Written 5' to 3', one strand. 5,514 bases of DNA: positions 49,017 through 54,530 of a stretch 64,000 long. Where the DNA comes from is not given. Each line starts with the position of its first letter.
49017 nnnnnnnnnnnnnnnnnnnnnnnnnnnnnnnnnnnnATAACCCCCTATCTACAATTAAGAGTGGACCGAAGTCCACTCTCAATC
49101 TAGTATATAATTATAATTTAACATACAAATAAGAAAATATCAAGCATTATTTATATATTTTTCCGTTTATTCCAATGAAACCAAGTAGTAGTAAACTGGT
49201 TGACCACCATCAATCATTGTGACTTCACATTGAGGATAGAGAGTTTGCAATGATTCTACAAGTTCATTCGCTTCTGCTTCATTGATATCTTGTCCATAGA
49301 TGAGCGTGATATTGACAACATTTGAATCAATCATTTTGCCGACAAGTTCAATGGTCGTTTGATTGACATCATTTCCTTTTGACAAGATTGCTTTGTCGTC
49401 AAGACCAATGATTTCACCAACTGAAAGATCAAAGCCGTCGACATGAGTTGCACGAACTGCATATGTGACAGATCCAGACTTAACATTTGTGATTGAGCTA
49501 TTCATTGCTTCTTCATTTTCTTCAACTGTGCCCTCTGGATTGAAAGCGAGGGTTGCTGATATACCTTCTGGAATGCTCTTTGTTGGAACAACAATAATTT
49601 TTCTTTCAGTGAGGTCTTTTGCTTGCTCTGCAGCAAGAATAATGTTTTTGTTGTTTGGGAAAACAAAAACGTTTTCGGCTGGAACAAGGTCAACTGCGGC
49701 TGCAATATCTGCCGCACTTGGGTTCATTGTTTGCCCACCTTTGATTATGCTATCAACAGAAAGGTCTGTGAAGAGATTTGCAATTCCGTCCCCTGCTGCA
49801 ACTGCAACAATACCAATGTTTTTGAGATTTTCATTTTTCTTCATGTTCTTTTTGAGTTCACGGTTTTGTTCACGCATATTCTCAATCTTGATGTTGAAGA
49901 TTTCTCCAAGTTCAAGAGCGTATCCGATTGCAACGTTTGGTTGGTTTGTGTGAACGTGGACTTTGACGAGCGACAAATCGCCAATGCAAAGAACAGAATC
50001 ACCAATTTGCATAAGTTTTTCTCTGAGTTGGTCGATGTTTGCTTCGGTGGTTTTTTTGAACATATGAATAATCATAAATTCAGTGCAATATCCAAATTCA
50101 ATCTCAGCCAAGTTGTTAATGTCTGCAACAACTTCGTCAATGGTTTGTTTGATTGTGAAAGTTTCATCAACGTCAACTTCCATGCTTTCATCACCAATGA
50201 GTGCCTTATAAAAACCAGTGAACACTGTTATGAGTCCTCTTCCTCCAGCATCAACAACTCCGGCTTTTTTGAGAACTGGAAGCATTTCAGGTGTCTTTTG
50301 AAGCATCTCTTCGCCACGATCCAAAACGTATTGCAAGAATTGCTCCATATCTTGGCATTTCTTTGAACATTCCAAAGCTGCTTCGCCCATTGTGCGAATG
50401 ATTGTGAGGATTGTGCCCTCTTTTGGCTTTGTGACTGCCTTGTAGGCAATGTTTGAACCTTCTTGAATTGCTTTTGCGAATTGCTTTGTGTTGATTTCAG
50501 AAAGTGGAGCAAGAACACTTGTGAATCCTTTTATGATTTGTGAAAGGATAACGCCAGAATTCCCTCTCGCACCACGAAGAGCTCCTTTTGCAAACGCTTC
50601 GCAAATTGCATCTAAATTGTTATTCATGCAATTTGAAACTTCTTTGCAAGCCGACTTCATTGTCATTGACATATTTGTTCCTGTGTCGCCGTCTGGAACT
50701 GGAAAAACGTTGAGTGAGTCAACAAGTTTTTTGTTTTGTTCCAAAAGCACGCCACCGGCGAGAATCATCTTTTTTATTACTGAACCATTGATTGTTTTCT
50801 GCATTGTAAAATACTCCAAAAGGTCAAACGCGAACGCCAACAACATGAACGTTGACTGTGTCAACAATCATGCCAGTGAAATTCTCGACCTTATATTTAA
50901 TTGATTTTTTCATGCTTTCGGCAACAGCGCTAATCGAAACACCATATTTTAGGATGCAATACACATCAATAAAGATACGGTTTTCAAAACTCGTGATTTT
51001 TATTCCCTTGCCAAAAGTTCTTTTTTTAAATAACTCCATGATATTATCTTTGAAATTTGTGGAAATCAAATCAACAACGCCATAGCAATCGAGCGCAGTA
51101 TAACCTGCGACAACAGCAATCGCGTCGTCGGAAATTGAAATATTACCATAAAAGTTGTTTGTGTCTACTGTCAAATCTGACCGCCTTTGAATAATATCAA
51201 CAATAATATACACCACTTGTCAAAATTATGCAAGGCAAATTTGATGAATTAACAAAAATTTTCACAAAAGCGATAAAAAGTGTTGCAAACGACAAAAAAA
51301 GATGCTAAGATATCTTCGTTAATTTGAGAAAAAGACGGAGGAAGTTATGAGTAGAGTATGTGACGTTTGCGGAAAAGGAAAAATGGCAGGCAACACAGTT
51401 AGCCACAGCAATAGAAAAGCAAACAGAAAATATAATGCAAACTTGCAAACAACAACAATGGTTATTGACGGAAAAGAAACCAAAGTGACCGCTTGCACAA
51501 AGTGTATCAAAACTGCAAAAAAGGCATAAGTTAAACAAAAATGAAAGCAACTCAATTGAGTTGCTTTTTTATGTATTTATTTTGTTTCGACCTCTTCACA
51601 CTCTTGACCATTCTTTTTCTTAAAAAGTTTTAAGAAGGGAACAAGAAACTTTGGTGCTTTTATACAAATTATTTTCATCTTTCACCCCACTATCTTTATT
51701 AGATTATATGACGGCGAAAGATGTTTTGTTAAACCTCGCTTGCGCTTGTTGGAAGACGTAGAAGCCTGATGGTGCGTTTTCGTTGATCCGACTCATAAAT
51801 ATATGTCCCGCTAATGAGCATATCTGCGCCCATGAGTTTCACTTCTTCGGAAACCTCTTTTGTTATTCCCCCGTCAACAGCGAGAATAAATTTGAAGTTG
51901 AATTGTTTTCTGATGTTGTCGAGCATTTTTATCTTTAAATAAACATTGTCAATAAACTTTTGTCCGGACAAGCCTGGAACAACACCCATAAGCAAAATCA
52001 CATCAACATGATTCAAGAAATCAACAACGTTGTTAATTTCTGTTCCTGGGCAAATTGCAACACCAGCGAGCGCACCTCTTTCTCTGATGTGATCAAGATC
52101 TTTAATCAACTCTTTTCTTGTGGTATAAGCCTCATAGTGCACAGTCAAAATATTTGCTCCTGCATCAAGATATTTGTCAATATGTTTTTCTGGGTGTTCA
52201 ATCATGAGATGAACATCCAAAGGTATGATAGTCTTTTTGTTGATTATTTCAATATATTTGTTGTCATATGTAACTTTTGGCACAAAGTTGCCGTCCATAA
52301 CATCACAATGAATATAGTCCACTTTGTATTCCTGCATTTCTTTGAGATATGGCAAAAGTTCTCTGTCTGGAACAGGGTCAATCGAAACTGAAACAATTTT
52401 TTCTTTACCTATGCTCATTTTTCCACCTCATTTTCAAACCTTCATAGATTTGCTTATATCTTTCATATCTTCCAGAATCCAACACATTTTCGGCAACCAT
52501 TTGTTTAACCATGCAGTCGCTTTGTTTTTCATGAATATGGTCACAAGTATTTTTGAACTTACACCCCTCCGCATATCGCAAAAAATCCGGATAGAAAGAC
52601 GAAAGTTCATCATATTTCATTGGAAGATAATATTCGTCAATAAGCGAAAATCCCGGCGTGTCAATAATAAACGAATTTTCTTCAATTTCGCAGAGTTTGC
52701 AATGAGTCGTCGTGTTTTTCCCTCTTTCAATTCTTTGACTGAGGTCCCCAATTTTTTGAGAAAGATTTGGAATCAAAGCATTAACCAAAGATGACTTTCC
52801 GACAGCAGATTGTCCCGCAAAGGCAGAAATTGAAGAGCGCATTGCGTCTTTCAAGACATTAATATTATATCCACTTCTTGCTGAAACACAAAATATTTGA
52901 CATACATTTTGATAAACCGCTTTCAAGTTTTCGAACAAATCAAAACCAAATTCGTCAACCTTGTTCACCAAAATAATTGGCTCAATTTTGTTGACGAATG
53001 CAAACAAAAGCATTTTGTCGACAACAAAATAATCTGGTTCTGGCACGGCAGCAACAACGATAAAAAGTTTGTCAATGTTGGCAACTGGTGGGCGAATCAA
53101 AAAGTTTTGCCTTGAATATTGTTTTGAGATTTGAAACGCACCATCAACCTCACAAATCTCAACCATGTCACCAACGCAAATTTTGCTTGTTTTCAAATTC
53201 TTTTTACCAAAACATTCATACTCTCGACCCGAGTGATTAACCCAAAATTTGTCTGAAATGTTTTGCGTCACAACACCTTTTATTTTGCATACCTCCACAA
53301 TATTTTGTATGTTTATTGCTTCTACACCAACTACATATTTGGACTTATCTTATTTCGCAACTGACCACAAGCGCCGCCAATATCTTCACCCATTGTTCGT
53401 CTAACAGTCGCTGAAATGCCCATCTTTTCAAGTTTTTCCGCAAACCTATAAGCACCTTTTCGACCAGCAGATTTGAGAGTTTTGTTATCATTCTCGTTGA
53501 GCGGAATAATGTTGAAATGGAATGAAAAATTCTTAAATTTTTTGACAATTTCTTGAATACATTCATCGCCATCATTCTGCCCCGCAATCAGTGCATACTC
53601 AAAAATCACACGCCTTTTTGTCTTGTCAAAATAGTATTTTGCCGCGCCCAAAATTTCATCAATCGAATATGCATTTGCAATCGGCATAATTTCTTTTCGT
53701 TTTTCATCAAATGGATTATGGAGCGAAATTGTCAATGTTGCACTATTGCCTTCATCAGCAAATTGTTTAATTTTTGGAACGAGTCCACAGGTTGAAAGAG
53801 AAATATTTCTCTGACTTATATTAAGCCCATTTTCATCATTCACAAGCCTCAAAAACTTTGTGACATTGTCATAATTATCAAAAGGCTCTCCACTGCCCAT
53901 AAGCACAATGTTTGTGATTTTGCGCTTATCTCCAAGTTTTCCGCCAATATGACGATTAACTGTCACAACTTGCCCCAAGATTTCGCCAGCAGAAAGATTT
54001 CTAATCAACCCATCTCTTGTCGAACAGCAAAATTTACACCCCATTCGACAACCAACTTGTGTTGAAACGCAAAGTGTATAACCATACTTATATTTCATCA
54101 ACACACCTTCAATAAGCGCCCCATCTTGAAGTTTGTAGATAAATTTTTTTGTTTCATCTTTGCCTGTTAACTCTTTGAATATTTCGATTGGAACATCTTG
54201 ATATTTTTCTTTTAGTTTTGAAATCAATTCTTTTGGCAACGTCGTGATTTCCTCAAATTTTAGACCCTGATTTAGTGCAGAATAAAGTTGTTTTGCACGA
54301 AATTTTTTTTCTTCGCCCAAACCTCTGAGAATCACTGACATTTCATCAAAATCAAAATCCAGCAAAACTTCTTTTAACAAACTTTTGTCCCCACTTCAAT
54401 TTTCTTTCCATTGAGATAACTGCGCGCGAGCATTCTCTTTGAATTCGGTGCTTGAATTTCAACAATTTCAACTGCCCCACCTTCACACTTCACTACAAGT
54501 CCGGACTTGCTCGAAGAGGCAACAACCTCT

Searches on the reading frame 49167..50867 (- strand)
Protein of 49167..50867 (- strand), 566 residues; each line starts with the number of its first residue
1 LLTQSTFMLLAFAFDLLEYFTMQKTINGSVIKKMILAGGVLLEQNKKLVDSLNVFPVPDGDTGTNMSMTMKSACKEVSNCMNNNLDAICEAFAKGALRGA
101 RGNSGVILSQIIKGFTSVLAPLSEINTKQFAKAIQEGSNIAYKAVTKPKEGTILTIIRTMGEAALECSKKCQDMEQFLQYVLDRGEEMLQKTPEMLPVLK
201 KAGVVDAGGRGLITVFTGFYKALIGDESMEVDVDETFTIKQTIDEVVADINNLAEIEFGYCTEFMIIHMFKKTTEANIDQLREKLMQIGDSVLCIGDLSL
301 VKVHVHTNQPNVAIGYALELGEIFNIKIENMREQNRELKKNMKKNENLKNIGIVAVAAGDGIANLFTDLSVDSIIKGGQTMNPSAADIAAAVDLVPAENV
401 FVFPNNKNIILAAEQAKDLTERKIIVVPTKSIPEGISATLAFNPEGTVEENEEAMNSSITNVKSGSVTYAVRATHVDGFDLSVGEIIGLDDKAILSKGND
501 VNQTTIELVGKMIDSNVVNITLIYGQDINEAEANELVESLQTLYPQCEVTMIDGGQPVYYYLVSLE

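Call 32: search_protein_families(library=pfam, max_evalue=0.00001, proteins=[window:49167-50867:-])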
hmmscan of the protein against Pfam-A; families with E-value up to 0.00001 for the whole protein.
window:49167-50867:- (566 aa): 3 families
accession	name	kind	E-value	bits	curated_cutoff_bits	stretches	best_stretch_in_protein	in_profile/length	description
PF13684.11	FakA-like_C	-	3.1e-76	256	23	1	352-566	1-216/216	Fatty acid kinase subunit A-like, C-terminal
PF02734.22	Dak2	-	2.6e-42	145.1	27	1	56-220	1-173/174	DAK2 domain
PF21645.3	FakA-like_M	-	8.3e-27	93.3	24.9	1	257-337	1-79/80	Fatty acid kinase subunit A-like, middle domain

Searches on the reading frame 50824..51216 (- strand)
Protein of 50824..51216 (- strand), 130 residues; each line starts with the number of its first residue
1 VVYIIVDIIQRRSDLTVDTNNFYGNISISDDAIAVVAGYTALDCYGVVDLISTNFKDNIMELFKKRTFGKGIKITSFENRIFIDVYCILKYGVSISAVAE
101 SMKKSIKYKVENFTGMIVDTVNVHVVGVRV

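Call 32: search_protein_families(library=pfam, max_evalue=0.00001, proteins=[window:50824-51216:-])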
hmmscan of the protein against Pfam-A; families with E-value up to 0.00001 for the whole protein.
window:50824-51216:- (130 aa): 1 family
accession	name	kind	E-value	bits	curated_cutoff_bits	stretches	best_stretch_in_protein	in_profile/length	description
PF03780.18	Asp23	-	1.3e-30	106.4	28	1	23-129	2-108/108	Asp23 family, cell envelope-related function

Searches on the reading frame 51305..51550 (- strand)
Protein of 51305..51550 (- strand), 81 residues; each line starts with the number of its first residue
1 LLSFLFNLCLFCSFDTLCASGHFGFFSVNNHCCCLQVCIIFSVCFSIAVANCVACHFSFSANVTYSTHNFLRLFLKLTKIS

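Call 32: search_protein_families(library=pfam, max_evalue=0.00001, proteins=[window:51305-51550:-])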
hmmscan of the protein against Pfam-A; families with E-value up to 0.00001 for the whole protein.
window:51305-51550:- (81 aa): 0 families

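Call 40: search_protein_families(library=pfam, max_evalue=1, proteins=[window:51305-51550:-])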
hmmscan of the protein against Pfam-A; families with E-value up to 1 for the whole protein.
window:51305-51550:- (81 aa): 0 families

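Call 59: search_solved_structures(query=window:51305-51550:-, max_evalue=10)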
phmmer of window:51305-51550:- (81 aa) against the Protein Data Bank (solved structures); distinct sequences matched with E-value up to 10: 0.

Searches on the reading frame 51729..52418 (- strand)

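Call 32: search_protein_families(library=pfam, max_evalue=0.00001, proteins=[window:51729-52418:-])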
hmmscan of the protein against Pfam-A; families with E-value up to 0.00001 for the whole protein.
window:51729-52418:- (229 aa): 1 family
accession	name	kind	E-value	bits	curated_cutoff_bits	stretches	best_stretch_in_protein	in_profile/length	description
PF00834.25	Ribul_P_3_epim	-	1.9e-50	171.5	21.1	1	15-208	8-198/198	Ribulose-phosphate 3 epimerase family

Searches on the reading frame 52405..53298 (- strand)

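Call 33: search_protein_families(library=pfam, max_evalue=0.00001, proteins=[window:52405-53298:-])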
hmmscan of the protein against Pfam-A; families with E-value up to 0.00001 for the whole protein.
window:52405-53298:- (297 aa): 2 families
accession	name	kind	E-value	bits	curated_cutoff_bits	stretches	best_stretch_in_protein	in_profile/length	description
PF03193.22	RsgA_GTPase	-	9.1e-45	153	30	1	62-220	3-171/174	RsgA GTPase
PF01926.29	MMR_HSR1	-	6.7e-07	29.9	21.9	1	159-220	3-57/113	50S ribosome-binding GTPase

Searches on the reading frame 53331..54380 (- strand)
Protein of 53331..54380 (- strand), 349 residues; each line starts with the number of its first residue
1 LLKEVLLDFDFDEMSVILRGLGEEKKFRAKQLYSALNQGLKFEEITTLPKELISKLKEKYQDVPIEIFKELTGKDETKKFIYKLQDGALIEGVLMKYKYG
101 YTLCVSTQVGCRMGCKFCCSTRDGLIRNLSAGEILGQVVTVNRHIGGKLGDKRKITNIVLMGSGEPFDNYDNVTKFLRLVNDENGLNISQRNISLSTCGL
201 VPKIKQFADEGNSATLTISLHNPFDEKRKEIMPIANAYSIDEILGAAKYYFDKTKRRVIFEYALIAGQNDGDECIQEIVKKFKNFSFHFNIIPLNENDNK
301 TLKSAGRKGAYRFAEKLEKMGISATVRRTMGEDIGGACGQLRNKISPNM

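Call 33: search_protein_families(library=pfam, max_evalue=0.00001, proteins=[window:53331-54380:-])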
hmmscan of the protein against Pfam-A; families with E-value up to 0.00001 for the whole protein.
window:53331-54380:- (349 aa): 1 family
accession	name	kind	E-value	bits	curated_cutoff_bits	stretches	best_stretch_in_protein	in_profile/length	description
PF04055.27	Radical_SAM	-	4.3e-15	56.7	29.5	1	106-272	2-158/166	Radical SAM superfamily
